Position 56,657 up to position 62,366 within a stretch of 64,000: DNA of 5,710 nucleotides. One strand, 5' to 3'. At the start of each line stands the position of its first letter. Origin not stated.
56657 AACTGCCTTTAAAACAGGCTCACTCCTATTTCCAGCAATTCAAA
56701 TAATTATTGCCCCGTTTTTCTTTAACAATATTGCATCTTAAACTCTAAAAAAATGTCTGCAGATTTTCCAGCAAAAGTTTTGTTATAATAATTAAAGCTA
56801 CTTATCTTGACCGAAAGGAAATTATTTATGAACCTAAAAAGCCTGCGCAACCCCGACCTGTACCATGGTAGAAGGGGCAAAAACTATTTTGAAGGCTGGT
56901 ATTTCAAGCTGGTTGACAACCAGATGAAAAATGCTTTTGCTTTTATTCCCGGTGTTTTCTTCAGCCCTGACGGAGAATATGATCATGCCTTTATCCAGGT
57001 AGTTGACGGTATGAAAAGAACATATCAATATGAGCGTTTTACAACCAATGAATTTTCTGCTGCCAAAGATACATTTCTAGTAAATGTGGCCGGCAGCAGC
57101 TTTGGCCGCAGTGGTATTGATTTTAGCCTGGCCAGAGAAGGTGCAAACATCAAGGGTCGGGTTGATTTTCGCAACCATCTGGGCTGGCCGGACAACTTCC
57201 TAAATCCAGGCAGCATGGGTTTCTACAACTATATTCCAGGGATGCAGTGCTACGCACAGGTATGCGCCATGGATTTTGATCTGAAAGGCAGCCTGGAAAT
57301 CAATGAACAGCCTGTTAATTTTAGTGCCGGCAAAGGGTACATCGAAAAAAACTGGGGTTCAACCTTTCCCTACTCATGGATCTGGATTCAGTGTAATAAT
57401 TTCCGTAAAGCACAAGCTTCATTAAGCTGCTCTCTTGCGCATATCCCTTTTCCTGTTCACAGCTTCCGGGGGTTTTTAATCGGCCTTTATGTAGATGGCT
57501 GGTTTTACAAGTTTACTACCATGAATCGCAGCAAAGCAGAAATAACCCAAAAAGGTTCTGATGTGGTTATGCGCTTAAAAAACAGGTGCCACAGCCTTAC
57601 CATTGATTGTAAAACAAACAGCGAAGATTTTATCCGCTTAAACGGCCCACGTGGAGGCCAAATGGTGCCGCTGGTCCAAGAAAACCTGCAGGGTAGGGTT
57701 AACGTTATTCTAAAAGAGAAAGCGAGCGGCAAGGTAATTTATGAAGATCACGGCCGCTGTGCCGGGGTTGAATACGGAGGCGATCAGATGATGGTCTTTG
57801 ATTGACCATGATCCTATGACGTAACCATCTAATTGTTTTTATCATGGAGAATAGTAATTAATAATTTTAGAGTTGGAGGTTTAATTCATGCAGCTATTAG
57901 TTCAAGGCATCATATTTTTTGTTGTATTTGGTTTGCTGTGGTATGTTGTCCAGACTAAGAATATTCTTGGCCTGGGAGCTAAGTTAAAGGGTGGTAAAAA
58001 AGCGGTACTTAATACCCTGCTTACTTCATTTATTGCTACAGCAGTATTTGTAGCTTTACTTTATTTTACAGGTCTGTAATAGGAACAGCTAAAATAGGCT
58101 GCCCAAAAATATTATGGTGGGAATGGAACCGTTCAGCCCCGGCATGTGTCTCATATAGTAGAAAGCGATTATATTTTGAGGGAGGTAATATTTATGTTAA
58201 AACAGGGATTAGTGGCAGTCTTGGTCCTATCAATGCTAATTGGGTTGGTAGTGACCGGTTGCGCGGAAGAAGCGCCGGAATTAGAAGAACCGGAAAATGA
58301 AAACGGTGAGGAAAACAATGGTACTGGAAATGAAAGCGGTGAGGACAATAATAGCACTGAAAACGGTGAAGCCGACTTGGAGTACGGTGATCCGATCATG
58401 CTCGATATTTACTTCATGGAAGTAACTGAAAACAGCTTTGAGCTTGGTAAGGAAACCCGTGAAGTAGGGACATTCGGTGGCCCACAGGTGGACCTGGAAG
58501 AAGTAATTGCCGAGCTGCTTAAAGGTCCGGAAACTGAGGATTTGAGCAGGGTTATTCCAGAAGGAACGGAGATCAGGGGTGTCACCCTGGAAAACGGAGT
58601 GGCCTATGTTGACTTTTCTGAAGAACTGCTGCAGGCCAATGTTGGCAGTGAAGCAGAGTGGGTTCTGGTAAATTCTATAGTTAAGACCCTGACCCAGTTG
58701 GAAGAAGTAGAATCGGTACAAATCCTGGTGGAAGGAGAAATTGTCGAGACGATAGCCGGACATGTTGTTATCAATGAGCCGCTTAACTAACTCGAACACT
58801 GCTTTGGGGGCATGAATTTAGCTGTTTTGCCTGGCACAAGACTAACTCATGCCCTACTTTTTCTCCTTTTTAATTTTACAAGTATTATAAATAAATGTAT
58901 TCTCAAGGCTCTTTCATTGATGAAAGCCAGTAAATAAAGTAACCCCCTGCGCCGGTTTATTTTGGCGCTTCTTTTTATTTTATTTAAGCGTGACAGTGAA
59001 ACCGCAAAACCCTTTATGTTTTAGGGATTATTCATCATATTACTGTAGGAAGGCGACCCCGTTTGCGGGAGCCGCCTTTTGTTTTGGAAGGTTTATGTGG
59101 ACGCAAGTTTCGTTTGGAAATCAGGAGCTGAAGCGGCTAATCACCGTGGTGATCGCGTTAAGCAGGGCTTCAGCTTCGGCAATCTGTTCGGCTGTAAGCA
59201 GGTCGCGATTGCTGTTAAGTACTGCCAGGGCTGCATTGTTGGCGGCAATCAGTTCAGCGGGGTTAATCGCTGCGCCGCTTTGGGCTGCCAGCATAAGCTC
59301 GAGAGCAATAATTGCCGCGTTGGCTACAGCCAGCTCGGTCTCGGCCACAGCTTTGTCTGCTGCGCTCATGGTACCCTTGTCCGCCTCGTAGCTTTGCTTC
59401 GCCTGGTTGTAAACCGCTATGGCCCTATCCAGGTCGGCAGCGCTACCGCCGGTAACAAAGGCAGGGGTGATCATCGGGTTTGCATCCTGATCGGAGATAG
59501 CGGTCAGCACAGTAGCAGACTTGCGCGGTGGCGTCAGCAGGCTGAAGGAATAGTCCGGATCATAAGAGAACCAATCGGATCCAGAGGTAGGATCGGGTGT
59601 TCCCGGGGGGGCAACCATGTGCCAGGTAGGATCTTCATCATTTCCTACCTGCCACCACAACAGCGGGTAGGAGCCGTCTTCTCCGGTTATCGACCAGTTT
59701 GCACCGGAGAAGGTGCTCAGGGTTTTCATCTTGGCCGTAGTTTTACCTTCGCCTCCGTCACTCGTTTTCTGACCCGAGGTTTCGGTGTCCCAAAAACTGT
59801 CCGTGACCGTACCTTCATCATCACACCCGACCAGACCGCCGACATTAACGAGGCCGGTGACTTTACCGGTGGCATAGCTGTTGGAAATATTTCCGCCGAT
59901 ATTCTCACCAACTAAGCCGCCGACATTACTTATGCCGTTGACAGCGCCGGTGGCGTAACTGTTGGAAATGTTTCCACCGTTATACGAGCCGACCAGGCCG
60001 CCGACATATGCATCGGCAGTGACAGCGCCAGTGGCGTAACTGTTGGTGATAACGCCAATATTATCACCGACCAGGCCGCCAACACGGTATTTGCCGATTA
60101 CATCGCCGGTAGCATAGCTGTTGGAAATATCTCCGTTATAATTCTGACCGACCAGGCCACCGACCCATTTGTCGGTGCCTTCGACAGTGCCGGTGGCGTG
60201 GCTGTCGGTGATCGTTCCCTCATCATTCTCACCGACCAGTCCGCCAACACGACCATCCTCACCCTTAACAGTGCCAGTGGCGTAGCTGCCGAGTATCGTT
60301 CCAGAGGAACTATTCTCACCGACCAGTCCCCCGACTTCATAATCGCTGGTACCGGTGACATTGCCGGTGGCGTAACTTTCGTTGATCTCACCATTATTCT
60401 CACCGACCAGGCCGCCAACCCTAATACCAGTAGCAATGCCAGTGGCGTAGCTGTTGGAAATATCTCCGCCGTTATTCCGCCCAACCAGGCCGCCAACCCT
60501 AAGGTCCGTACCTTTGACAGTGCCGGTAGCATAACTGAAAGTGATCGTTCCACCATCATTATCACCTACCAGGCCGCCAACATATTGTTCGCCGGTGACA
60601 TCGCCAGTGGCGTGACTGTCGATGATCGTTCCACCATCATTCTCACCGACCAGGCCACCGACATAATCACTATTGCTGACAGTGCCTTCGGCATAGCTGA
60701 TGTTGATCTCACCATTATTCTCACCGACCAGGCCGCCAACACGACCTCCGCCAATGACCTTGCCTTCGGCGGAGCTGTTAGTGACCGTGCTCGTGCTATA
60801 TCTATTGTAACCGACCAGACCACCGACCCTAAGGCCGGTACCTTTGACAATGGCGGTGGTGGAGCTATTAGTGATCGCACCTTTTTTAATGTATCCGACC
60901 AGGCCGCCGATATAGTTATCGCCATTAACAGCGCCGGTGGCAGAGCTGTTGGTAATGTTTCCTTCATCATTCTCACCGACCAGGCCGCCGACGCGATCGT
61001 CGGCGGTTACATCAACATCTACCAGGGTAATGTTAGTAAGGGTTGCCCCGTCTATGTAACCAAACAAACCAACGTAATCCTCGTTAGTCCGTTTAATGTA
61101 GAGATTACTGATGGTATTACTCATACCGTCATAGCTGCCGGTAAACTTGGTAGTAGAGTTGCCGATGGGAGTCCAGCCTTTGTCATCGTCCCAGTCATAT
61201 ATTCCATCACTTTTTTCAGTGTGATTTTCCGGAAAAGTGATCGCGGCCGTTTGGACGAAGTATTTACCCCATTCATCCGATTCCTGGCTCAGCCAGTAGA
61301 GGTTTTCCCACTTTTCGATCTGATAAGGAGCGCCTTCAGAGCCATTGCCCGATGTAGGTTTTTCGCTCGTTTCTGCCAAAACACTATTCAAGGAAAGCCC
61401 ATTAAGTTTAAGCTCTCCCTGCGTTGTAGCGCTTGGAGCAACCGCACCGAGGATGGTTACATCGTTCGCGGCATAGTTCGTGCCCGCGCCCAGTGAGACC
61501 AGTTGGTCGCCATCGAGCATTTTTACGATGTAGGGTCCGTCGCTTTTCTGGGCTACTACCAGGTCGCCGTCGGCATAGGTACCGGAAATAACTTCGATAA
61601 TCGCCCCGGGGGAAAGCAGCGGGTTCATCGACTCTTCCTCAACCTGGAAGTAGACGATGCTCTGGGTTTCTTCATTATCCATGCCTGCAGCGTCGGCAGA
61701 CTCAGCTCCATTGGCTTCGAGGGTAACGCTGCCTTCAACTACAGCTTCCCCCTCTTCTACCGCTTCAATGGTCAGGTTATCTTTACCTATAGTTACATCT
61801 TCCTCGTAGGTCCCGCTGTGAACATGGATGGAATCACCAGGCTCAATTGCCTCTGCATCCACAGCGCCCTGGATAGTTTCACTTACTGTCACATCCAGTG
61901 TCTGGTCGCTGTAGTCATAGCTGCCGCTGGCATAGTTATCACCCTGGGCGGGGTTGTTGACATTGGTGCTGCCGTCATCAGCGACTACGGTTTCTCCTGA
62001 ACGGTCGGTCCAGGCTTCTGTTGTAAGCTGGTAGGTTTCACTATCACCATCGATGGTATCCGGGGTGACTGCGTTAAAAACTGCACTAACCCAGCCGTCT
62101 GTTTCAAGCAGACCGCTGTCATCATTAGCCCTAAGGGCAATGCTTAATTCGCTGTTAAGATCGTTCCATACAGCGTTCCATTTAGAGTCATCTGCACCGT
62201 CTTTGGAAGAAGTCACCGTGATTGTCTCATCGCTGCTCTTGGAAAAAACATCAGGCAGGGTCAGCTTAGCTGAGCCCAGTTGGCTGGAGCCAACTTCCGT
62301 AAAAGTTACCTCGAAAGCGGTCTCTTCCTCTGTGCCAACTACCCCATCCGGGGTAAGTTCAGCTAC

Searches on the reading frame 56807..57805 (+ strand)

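Call 30: search_protein_families(library=pfam, proteins=[window:56807-57805:+], max_evalue=0.001)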
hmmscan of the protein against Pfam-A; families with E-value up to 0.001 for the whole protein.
window:56807-57805:+ (332 aa): 1 family
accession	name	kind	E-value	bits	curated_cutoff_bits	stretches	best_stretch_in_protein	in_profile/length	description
PF14249.11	Tocopherol_cycl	-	8.2e-30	104.5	26.6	1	124-325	132-335/335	Tocopherol cyclase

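Call 51: search_protein_families(library=ncbifam, proteins=[window:56807-57805:+], max_evalue=0.00001)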
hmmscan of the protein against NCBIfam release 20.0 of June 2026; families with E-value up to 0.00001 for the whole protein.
window:56807-57805:+ (332 aa): 0 families

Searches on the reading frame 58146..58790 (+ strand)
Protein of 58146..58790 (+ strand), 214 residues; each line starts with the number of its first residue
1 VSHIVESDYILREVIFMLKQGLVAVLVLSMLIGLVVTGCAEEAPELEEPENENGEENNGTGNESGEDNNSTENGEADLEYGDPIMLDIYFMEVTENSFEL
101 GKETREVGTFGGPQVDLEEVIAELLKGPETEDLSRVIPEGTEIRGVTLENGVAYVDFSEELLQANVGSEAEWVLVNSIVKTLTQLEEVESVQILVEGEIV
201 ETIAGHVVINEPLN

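Call 30: search_protein_families(library=pfam, proteins=[window:58146-58790:+], max_evalue=0.001)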
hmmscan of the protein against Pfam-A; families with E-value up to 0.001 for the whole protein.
window:58146-58790:+ (214 aa): 1 family
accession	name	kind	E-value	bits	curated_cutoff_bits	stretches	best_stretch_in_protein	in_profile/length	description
PF10646.14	Germane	-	3e-25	89.5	23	1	88-199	2-115/117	Sporulation and spore germination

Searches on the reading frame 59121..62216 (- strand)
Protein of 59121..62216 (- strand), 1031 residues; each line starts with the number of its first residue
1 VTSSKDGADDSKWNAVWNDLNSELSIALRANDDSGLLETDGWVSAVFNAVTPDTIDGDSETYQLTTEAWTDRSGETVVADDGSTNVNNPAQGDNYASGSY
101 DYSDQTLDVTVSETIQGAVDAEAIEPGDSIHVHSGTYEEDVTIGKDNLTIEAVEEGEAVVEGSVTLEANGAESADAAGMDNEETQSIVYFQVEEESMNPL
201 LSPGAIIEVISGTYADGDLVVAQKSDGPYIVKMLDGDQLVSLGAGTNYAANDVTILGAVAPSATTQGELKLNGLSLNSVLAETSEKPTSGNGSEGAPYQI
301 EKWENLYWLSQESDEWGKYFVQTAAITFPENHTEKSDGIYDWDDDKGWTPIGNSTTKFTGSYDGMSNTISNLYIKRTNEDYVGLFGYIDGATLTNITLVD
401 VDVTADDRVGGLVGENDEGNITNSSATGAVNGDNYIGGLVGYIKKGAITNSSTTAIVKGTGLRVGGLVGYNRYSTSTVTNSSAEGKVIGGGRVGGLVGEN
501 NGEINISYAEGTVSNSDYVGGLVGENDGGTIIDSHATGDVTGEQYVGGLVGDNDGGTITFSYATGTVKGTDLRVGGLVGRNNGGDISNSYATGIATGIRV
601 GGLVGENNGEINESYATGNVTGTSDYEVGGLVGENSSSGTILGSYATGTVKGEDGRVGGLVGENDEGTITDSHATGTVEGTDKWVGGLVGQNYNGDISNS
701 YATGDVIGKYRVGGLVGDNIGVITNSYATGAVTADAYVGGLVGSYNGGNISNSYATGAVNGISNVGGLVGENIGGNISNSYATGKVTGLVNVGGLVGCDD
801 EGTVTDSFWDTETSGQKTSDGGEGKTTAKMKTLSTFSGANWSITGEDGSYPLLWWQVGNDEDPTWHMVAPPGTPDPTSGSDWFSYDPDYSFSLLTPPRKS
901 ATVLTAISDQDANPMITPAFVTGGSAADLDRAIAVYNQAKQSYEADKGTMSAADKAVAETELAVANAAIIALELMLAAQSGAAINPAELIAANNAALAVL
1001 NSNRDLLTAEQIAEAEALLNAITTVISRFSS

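Call 30: search_protein_families(library=pfam, proteins=[window:59121-62216:-], max_evalue=0.001)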
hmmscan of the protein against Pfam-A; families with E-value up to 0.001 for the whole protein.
window:59121-62216:- (1031 aa): 1 family
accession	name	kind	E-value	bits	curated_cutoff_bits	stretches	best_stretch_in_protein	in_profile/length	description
PF07581.17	Glug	-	2.7e-65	212.8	20.5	8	685-707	5-28/28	The GLUG motif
